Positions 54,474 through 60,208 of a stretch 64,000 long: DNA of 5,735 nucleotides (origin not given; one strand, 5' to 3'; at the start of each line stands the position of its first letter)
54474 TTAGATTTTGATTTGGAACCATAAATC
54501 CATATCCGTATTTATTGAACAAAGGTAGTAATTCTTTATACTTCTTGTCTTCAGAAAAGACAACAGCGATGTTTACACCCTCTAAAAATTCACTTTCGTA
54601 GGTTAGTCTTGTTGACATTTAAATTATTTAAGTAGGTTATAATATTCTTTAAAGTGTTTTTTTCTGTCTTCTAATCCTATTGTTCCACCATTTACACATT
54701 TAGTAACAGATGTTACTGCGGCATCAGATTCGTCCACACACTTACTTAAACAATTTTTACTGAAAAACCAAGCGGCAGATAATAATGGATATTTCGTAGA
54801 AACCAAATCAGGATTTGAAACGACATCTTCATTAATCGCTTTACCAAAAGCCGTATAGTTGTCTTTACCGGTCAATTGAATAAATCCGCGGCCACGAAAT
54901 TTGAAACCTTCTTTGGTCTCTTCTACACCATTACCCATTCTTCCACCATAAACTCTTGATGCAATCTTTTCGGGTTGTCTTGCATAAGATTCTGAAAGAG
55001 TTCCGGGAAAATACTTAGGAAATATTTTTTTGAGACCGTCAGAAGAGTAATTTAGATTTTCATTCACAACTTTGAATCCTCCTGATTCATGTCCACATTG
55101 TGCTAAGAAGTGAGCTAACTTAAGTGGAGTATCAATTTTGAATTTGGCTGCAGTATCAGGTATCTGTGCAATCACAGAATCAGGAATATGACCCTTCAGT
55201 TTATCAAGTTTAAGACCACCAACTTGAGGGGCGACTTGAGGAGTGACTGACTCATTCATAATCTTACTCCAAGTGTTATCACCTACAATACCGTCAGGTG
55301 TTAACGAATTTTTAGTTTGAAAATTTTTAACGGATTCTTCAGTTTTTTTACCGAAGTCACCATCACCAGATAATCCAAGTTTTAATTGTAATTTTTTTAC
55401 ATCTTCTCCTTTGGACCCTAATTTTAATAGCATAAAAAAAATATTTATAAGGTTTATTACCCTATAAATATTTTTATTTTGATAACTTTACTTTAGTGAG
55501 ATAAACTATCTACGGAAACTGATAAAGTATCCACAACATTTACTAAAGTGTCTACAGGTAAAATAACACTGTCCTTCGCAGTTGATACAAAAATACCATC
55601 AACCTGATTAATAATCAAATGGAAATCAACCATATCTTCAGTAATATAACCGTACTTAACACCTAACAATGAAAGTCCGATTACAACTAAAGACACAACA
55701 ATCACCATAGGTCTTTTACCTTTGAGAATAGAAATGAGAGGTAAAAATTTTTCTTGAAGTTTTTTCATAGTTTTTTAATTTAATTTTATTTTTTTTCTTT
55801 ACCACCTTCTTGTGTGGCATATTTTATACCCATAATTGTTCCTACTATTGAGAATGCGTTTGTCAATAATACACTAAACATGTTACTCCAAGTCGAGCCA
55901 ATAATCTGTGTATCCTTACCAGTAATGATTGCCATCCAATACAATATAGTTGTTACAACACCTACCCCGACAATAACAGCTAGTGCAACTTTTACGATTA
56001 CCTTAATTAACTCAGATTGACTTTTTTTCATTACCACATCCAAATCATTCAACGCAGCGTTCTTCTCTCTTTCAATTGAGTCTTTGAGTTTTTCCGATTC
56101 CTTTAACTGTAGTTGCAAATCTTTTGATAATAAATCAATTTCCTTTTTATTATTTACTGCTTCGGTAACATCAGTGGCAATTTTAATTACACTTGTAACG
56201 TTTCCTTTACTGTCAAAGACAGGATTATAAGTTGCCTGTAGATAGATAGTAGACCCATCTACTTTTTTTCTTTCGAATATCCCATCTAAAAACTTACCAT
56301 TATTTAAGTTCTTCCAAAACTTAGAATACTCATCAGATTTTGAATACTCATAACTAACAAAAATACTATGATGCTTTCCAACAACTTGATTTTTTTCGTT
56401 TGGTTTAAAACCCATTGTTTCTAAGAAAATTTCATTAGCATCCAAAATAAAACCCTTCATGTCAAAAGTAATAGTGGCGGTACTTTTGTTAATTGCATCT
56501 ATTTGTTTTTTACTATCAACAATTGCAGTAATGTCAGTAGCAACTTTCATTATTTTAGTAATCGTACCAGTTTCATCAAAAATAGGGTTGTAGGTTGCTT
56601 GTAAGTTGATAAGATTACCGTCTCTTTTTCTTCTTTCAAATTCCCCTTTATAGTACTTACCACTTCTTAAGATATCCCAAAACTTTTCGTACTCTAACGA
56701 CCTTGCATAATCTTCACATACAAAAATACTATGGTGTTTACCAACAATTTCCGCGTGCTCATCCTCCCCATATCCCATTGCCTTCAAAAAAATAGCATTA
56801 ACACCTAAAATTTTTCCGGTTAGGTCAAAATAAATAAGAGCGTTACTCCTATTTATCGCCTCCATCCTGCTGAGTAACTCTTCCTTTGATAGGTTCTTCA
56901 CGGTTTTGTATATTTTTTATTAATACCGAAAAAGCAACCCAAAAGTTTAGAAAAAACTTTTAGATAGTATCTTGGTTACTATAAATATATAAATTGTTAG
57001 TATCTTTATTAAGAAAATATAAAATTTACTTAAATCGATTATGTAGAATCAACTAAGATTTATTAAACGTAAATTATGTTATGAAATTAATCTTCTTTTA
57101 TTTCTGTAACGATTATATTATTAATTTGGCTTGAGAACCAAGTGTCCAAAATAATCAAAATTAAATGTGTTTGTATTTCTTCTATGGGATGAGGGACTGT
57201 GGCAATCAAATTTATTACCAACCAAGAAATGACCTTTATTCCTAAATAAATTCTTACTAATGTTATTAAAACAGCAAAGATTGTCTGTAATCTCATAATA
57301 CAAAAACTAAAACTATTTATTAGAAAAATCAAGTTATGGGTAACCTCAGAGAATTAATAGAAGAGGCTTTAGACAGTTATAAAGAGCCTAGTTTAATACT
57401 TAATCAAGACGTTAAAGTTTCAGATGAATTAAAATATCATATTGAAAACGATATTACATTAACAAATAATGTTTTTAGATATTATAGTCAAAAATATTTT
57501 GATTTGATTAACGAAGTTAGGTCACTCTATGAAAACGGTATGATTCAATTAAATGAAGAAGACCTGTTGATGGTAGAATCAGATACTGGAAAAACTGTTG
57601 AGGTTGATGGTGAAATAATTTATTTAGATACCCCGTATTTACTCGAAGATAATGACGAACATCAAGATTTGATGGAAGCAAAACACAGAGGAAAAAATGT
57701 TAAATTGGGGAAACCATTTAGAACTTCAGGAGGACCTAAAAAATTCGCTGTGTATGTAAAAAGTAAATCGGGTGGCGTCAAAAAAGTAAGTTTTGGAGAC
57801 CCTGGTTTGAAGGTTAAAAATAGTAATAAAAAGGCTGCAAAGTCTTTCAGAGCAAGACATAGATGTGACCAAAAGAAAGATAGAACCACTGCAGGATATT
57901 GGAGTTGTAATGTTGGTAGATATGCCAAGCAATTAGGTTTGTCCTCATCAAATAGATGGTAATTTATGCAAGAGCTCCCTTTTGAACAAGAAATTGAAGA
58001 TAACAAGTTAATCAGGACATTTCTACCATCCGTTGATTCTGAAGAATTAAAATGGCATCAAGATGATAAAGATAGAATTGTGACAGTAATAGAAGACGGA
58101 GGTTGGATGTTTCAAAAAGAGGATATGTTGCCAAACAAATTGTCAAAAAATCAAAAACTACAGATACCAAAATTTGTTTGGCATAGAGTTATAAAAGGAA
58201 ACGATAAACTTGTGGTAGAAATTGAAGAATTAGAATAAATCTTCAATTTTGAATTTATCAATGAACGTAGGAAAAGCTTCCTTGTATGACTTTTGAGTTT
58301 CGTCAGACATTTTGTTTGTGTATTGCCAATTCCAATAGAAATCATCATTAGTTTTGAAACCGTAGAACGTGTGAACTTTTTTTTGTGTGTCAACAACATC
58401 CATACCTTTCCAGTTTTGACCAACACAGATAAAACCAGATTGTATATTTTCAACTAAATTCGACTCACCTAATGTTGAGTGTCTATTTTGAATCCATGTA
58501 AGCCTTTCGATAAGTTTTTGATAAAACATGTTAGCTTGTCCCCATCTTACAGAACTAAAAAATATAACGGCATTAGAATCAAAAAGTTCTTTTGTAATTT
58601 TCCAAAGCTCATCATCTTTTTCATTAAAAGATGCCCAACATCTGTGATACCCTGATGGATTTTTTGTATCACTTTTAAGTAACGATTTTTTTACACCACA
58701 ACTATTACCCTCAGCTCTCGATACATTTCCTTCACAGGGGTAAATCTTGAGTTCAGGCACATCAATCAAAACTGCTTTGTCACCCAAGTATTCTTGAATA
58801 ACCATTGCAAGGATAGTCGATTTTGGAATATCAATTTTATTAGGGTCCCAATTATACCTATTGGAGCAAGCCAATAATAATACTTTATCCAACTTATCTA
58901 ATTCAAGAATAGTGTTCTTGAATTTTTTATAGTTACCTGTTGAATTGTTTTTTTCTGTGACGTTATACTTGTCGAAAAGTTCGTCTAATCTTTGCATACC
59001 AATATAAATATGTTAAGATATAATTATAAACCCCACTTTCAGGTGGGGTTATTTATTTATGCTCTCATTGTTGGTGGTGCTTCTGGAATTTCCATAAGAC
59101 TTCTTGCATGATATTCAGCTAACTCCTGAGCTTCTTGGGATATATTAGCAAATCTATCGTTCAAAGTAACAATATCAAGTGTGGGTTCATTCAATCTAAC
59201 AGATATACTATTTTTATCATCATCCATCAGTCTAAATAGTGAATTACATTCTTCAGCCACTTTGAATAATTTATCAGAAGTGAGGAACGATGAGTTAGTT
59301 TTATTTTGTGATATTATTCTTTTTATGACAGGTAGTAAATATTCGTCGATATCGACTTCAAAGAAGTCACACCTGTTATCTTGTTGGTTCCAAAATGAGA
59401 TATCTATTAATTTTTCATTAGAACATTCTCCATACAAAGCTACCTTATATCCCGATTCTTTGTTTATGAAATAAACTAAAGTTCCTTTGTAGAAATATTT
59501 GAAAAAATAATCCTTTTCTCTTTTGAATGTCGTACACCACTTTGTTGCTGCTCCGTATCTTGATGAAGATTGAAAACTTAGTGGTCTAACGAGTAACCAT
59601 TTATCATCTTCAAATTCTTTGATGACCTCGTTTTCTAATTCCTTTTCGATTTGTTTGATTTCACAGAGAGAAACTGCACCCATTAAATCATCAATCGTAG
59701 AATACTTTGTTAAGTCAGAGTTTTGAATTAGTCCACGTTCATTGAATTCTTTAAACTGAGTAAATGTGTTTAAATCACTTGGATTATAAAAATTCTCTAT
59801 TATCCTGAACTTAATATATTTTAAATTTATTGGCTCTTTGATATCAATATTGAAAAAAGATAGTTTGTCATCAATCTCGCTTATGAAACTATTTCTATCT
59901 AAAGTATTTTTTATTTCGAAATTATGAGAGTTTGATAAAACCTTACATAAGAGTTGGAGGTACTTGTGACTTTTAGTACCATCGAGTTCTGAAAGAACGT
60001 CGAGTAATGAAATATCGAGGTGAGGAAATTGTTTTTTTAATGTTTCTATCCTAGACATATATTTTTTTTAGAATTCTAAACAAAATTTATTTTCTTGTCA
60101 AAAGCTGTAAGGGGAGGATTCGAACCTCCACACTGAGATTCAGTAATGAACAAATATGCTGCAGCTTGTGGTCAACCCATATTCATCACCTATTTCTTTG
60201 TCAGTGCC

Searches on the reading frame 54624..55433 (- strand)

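Call 74: search_protein_families(library=pfam, proteins=[window:54624-55433:-], max_evalue=0.001)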
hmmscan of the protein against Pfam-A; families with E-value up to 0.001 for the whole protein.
window:54624-55433:- (269 aa): 2 families
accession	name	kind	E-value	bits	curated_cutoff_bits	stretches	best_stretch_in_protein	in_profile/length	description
PF01471.23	PG_binding_1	-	1.4e-11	44.8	23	1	9-57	2-56/57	Putative peptidoglycan binding domain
PF00182.24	Glyco_hydro_19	-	2.6e-09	37.7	25.5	1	172-225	100-155/232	Chitinase class I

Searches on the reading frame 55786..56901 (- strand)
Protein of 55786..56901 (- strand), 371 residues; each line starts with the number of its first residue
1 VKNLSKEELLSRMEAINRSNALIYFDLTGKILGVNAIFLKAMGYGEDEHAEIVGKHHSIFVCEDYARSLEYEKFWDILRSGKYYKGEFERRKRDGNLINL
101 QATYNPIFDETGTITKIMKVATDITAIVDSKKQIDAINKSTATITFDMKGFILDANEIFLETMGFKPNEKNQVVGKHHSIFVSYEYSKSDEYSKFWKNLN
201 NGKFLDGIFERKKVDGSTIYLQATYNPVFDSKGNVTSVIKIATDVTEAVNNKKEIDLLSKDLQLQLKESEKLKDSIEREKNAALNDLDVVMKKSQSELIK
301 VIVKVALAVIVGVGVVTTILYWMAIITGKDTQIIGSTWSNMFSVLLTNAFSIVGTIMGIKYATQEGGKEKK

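Call 20: search_protein_families(library=phrogs, proteins=[window:55786-56901:-], max_evalue=0.00001)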
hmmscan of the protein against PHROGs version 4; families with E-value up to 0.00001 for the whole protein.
window:55786-56901:- (371 aa): 0 families

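Call 34: search_protein_families(library=pfam, proteins=[window:55786-56901:-], max_evalue=0.001)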
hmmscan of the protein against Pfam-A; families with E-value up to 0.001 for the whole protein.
window:55786-56901:- (371 aa): 4 families
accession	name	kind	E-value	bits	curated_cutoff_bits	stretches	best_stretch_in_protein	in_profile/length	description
PF08447.18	PAS_3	-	5.2e-24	84.8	25.6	2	34-120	4-88/89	PAS fold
PF13426.13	PAS_9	-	6.6e-21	75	27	2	146-247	6-103/103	PAS domain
PF00989.32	PAS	-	1.2e-14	54.7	22.6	2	141-245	12-113/113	PAS fold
PF08448.16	PAS_4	-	1.6e-11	44.9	23.1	1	142-249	7-109/110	PAS fold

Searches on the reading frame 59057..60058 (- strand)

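Call 20: search_protein_families(library=phrogs, proteins=[window:59057-60058:-], max_evalue=0.00001)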
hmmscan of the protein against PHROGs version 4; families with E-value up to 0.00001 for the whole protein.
window:59057-60058:- (333 aa): 2 families
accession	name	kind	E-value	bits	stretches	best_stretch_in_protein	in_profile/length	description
phrog_28193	-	unknown function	1.4e-08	35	1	150-219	111-182/681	-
phrog_17056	-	unknown function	7.5e-08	33.1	1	136-239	113-217/420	-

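Call 34: search_protein_families(library=pfam, proteins=[window:59057-60058:-], max_evalue=0.001)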
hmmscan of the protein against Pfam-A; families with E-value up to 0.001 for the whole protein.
window:59057-60058:- (333 aa): 0 families
